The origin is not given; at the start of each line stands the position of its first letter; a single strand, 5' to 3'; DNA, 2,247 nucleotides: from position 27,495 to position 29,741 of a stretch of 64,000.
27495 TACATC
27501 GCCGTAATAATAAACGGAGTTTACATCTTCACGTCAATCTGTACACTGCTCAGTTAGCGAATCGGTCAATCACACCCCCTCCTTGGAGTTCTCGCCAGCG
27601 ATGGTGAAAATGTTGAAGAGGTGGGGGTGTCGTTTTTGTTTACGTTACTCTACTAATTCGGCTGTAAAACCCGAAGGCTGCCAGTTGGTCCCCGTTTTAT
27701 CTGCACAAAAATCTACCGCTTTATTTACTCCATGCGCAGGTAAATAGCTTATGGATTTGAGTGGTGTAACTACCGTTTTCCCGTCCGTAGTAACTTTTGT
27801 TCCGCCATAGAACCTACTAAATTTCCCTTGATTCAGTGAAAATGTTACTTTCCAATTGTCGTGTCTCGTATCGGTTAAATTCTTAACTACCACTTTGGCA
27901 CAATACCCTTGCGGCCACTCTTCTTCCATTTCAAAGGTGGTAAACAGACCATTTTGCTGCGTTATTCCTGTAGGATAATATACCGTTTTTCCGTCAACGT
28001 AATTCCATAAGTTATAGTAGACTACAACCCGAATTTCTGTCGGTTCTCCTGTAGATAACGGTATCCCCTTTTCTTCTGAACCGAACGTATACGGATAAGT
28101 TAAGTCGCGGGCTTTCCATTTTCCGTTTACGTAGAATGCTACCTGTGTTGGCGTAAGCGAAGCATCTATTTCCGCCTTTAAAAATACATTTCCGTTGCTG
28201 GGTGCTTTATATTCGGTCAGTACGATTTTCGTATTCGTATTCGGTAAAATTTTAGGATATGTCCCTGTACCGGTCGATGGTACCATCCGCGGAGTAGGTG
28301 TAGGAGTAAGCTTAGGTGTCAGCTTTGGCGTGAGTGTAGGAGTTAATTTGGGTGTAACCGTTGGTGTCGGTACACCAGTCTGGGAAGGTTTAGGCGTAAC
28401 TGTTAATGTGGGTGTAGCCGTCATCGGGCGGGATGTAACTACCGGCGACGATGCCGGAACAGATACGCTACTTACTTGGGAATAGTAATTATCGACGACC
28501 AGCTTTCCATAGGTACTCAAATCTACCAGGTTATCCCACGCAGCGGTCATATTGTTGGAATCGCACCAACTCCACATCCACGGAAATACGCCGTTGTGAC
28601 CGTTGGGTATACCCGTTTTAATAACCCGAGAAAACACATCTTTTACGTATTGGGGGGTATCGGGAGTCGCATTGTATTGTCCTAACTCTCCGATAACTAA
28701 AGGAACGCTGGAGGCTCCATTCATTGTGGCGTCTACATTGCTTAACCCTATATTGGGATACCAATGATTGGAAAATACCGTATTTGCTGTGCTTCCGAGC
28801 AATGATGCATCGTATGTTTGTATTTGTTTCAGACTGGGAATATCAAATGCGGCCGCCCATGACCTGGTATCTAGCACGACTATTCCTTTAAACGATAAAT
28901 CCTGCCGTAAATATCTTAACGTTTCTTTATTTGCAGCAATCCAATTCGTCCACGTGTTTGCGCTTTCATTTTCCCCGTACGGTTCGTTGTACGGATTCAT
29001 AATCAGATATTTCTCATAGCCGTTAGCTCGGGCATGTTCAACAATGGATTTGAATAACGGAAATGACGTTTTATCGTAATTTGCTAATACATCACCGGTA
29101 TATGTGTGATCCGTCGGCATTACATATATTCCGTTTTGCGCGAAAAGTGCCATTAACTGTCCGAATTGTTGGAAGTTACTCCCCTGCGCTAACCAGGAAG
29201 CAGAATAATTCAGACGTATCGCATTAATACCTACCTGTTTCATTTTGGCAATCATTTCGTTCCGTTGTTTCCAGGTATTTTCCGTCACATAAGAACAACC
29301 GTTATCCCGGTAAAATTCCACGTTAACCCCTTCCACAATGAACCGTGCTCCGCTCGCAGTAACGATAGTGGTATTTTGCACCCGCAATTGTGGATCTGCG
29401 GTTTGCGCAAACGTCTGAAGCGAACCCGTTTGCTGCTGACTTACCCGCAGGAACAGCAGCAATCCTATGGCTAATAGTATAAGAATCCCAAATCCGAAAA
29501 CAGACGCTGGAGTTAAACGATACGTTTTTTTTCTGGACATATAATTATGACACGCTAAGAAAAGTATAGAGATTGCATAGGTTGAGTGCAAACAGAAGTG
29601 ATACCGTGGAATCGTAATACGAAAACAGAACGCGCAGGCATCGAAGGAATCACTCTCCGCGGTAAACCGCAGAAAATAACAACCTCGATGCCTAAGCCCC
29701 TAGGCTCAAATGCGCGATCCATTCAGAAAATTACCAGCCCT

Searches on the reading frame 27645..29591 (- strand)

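Call 88: search_protein_families(library=pfam, proteins=[window:27645-29591:-], max_evalue=0.00001)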
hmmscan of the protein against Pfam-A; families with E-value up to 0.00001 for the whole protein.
window:27645-29591:- (648 aa): 2 families
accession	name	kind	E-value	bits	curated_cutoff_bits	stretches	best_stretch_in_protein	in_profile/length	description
PF00150.24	Cellulase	-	1.2e-15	58.2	23.5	1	91-331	15-257/272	Cellulase (glycosyl hydrolase family 5)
PF00553.25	CBM_2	-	4.8e-07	30.5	24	1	552-643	4-95/101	Cellulose binding domain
